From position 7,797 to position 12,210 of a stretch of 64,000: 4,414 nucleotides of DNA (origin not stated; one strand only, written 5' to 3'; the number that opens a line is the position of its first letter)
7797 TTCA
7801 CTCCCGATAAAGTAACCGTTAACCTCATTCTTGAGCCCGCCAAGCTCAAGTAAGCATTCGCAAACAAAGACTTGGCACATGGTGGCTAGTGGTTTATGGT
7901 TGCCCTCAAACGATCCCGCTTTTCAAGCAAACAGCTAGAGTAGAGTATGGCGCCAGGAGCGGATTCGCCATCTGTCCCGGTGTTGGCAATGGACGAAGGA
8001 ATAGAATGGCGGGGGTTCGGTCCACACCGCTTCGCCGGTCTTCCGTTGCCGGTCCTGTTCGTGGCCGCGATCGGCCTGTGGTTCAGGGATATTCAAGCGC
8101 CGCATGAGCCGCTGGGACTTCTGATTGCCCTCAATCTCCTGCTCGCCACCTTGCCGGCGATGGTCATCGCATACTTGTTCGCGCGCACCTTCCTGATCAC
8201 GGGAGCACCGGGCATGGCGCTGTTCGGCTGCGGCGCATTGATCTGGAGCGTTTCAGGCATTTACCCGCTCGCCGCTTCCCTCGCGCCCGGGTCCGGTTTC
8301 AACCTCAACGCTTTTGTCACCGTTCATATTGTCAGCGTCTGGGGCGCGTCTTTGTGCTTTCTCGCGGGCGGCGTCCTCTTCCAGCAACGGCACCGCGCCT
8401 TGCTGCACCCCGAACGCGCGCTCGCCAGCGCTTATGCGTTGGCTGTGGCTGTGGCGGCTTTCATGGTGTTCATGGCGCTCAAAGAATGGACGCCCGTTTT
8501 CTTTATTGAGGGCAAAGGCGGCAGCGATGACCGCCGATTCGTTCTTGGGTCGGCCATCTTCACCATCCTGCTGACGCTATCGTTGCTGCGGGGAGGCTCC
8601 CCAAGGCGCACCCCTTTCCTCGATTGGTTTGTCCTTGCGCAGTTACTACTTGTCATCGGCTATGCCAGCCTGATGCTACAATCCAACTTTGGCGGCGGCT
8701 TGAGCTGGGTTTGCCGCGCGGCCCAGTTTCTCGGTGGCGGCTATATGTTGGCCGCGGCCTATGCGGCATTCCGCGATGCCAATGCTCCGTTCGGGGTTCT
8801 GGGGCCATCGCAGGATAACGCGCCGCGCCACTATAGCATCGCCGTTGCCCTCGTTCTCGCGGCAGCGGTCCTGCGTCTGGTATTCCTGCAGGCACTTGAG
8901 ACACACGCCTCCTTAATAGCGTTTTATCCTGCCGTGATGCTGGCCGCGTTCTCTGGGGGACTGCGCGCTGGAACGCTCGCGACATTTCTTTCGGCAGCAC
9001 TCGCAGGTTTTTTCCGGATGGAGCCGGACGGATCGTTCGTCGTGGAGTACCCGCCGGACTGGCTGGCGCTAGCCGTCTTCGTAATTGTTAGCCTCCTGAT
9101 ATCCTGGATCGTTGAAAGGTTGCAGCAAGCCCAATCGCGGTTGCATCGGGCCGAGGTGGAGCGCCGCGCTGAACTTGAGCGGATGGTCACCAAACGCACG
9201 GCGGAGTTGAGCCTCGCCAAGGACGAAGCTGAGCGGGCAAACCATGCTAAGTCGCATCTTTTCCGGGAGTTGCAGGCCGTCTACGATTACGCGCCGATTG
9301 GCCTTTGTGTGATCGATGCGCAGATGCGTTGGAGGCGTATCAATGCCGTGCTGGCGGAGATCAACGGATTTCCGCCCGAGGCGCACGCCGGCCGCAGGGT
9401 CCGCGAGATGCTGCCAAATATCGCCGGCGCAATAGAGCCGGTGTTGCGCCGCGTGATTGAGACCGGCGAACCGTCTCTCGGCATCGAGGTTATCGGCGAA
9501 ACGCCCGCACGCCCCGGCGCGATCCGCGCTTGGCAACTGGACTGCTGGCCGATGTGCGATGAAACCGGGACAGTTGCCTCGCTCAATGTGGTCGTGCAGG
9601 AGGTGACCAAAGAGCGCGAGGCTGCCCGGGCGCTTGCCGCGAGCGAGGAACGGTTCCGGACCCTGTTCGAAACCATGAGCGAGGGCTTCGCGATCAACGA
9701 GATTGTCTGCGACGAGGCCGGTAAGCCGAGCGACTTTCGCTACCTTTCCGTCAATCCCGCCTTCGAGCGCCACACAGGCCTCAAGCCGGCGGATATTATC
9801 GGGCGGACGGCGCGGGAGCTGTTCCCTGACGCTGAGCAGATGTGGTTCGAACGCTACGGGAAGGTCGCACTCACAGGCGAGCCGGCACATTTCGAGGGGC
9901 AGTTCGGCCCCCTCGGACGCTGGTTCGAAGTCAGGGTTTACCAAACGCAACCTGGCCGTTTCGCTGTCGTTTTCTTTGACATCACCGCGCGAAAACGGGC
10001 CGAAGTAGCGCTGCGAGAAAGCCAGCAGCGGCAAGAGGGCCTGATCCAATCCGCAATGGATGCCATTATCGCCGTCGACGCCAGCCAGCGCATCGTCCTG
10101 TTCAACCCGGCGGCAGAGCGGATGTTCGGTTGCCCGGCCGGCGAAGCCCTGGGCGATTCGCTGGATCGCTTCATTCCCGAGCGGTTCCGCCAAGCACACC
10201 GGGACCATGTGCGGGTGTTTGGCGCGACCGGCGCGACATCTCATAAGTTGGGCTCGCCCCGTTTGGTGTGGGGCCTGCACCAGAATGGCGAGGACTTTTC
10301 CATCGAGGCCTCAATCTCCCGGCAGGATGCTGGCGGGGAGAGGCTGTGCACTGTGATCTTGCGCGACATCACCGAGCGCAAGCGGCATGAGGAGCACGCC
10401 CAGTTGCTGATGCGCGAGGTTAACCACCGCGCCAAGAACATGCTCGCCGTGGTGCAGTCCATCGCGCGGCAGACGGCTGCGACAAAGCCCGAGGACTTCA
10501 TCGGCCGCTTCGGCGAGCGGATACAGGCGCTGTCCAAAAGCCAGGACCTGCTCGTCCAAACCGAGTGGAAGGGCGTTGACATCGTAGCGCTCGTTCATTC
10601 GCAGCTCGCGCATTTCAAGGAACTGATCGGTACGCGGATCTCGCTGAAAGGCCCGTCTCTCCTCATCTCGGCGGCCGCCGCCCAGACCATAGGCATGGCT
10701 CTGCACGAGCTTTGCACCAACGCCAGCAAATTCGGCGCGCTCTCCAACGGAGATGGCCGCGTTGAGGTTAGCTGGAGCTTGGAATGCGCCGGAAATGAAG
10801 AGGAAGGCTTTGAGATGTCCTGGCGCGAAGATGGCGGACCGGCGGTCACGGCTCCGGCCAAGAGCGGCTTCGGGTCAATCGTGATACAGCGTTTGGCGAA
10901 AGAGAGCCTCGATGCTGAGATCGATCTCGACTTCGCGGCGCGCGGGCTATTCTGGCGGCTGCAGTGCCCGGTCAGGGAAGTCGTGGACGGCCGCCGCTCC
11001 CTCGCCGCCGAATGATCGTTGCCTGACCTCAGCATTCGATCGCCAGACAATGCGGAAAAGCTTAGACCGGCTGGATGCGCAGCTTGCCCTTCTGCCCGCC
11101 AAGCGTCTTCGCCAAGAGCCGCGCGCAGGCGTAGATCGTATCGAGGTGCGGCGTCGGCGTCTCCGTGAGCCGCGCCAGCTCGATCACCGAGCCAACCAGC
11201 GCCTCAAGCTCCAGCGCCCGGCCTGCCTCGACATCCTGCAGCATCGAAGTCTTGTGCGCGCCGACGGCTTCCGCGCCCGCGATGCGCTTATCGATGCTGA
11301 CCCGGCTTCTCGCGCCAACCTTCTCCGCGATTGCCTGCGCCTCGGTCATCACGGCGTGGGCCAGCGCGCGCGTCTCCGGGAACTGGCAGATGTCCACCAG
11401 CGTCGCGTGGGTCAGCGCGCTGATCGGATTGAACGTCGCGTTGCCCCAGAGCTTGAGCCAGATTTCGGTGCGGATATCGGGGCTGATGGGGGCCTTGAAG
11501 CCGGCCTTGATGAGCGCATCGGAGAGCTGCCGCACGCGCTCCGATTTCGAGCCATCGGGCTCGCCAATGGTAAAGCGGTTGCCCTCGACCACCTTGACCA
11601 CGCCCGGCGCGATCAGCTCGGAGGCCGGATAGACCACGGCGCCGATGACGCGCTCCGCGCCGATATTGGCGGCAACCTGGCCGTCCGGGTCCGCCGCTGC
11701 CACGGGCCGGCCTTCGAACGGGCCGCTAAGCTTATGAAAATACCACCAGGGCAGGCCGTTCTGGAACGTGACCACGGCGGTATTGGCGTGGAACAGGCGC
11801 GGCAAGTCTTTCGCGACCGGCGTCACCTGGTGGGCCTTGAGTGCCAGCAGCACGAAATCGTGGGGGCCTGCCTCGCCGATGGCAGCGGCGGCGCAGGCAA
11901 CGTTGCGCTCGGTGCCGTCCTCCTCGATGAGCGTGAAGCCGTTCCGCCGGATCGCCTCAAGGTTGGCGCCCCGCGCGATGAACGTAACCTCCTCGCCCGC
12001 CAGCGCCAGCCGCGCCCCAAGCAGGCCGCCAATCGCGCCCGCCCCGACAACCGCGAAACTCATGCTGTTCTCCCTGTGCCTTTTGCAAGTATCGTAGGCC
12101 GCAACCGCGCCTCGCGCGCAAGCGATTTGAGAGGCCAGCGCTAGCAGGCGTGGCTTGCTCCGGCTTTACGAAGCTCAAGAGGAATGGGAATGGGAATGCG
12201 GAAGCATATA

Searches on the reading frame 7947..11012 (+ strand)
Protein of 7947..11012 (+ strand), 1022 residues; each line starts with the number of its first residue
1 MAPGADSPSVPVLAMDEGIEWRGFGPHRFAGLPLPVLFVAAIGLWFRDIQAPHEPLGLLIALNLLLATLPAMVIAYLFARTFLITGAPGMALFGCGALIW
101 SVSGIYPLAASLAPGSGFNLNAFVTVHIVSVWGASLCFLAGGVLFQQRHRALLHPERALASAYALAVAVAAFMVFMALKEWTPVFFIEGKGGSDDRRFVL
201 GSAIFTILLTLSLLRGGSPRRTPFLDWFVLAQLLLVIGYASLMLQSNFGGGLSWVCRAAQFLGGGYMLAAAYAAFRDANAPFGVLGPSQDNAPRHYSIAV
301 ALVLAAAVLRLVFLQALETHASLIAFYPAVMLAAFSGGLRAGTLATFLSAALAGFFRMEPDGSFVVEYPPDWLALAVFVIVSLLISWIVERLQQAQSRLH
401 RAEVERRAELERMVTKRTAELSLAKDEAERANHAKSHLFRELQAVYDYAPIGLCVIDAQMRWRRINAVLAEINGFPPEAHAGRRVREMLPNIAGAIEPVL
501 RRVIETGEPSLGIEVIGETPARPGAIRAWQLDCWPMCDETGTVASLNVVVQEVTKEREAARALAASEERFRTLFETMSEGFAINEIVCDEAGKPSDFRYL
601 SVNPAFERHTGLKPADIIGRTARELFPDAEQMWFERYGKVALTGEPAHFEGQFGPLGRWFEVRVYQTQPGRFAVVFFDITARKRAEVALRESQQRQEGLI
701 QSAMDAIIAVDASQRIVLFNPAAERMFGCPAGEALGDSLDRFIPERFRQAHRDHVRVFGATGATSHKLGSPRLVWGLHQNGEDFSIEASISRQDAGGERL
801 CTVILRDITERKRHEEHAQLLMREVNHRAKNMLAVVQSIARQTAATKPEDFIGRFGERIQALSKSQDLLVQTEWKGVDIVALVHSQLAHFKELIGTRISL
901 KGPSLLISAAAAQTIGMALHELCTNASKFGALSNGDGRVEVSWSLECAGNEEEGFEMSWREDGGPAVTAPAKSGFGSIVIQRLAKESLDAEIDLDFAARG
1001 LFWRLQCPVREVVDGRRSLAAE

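Call 47: search_protein_families(library=pfam, proteins=[window:7947-11012:+], max_evalue=0.00001)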
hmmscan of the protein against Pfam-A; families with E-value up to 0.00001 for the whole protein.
window:7947-11012:+ (1022 aa): 7 families
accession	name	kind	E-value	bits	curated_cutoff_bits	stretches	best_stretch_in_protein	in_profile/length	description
PF08448.16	PAS_4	-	2.2e-42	144.2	23.1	3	449-557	4-109/110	PAS fold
PF07536.20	HWE_HK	-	1.6e-23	83.6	22.8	1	824-903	1-82/83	HWE histidine kinase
PF00989.32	PAS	-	5e-21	75.3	22.6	1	697-807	4-112/113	PAS fold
PF13188.13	PAS_8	-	4.8e-20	71.1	21.8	2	568-630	1-55/65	PAS domain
PF13493.11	DUF4118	-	5.9e-18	65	28.4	1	296-400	1-105/107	Domain of unknown function (DUF4118)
PF13426.13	PAS_9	-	6.8e-16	58.9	27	1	705-810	2-103/103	PAS domain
PF12860.13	PAS_7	-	8.1e-08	32.9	27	0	704-815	5-114/115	PAS fold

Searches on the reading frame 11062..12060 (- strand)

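Call 47: search_protein_families(library=pfam, proteins=[window:11062-12060:-], max_evalue=0.00001)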
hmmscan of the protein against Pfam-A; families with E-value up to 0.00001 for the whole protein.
window:11062-12060:- (332 aa): 2 families
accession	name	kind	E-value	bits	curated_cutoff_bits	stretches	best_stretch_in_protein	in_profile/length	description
PF08546.17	ApbA_C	-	3.3e-30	105.4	22.7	1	195-315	1-123/125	Ketopantoate reductase PanE/ApbA C terminal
PF02558.23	ApbA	-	5.1e-28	98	22.2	1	3-169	2-149/150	Ketopantoate reductase PanE/ApbA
